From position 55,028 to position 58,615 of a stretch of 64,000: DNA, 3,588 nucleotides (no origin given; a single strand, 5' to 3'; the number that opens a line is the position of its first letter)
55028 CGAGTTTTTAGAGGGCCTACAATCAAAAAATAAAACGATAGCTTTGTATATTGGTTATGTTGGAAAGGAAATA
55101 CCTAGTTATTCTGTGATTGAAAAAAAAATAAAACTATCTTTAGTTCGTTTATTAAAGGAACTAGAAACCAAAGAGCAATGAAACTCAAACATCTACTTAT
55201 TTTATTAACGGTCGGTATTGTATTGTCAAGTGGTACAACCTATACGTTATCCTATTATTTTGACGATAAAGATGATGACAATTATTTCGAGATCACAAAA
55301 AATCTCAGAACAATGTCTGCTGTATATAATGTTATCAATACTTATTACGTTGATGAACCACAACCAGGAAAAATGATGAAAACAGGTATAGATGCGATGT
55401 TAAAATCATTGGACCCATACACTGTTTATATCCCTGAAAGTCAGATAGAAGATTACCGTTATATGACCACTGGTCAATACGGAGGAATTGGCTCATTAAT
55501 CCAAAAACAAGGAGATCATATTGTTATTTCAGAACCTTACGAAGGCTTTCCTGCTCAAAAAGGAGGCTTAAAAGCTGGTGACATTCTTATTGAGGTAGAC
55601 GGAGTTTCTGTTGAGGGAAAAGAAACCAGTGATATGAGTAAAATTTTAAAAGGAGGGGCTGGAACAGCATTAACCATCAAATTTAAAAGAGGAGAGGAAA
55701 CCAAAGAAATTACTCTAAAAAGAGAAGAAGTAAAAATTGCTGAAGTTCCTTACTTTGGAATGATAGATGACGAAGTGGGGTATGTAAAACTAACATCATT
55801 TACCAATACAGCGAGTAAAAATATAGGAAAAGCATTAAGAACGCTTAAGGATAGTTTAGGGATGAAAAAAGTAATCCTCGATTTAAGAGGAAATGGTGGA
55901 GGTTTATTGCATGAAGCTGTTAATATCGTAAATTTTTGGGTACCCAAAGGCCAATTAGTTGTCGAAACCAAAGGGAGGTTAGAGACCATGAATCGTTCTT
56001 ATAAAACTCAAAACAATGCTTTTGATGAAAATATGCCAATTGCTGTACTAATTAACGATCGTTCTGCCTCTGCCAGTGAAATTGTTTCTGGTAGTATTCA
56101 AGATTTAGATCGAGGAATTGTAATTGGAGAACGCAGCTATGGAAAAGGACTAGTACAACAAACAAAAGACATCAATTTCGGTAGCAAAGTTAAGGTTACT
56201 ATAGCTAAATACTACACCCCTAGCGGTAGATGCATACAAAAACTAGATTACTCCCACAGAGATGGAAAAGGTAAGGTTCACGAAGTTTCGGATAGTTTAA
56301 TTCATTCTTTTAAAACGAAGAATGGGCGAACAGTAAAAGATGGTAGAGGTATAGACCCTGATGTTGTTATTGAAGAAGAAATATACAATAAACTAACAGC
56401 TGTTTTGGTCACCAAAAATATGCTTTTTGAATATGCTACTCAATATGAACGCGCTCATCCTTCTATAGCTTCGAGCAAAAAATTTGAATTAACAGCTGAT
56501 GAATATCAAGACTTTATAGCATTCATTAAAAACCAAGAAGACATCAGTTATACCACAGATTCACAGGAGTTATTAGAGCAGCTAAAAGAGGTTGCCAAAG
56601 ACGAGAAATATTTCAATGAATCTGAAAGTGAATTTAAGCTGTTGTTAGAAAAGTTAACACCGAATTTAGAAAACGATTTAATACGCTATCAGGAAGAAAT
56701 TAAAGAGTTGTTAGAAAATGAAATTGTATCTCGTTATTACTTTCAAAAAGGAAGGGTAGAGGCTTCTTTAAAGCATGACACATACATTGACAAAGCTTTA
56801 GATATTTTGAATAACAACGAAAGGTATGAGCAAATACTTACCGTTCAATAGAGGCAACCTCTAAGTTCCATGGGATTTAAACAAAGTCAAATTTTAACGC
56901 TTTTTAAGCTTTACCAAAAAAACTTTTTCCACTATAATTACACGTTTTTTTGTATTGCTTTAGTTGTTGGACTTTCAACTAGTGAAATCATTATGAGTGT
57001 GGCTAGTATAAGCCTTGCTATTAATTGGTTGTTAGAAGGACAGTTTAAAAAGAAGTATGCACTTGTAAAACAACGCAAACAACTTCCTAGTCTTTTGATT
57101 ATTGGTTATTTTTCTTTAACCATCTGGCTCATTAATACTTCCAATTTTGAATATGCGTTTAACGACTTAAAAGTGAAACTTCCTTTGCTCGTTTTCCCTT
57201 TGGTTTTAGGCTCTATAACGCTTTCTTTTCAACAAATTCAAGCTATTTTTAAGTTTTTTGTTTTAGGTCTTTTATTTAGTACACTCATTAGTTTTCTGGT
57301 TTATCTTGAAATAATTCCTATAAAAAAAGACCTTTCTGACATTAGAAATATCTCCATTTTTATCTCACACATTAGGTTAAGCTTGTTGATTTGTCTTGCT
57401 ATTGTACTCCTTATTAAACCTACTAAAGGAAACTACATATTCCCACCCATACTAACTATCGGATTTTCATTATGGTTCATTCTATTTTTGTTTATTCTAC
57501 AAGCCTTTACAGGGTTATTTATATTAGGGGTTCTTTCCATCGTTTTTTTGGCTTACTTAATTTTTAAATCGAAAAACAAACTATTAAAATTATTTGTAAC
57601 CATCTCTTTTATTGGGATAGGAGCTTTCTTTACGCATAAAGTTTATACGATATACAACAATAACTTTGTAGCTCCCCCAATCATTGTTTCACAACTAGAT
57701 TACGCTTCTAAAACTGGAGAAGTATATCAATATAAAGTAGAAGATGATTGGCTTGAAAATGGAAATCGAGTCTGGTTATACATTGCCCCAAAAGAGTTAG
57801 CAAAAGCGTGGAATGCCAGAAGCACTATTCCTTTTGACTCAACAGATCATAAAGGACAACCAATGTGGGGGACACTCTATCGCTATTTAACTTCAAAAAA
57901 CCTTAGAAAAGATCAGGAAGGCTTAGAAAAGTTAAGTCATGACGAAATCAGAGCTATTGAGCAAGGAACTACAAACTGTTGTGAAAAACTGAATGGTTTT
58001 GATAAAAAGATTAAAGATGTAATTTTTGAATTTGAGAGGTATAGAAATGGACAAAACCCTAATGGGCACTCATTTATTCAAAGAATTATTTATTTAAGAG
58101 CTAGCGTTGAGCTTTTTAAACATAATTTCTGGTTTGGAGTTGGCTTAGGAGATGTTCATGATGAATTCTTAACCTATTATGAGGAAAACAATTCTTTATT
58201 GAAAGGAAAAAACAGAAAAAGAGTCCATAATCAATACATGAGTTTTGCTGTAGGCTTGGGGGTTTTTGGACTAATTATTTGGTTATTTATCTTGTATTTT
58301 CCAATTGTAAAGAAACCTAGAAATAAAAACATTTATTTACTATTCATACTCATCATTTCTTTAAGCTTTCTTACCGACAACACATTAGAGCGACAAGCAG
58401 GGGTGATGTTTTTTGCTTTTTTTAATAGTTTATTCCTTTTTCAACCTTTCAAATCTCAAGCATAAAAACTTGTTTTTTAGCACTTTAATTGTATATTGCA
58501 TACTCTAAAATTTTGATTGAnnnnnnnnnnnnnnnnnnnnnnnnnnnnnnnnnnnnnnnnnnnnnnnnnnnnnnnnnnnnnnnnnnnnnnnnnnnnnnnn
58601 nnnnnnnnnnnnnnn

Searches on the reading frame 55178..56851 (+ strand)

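Call 77: search_protein_families(library=pfam, proteins=[window:55178-56851:+], max_evalue=0.00001)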
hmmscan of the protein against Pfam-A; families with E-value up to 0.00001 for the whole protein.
window:55178-56851:+ (557 aa): 4 families
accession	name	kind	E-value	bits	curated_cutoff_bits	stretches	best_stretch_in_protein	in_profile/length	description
PF03572.23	Peptidase_S41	-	7.2e-49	166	24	1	200-355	2-156/165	Peptidase family S41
PF17820.7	PDZ_6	-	6.4e-11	42.3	27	1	116-171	1-54/54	PDZ domain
PF13180.12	PDZ_2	-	2.9e-09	37.5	27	1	102-181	1-79/80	PDZ domain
PF00595.29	PDZ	-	1.7e-08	35.2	23.2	1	102-162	10-74/81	PDZ domain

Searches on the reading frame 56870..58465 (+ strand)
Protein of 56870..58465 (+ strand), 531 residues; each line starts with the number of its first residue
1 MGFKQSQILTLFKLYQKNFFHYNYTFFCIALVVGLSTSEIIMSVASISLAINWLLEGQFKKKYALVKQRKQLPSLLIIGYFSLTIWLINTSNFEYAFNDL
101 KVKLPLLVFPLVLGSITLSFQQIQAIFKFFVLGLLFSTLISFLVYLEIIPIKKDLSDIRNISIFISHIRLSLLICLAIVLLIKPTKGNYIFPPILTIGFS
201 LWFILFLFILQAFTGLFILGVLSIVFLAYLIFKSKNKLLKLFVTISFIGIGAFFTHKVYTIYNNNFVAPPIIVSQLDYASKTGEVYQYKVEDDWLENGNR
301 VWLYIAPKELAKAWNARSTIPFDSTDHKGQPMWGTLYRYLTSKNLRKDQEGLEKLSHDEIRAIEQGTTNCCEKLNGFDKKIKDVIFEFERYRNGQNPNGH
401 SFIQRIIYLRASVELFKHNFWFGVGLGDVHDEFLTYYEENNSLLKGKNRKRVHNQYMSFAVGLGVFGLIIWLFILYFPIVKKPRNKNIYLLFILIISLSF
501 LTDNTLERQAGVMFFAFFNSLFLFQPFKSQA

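Call 77: search_protein_families(library=pfam, proteins=[window:56870-58465:+], max_evalue=0.00001)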
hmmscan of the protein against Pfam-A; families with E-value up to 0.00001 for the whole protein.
window:56870-58465:+ (531 aa): 1 family
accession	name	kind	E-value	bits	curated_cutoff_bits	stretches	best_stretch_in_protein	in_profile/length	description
PF04932.20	Wzy_C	-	2.8e-11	43.9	31.7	1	396-472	75-149/149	O-Antigen ligase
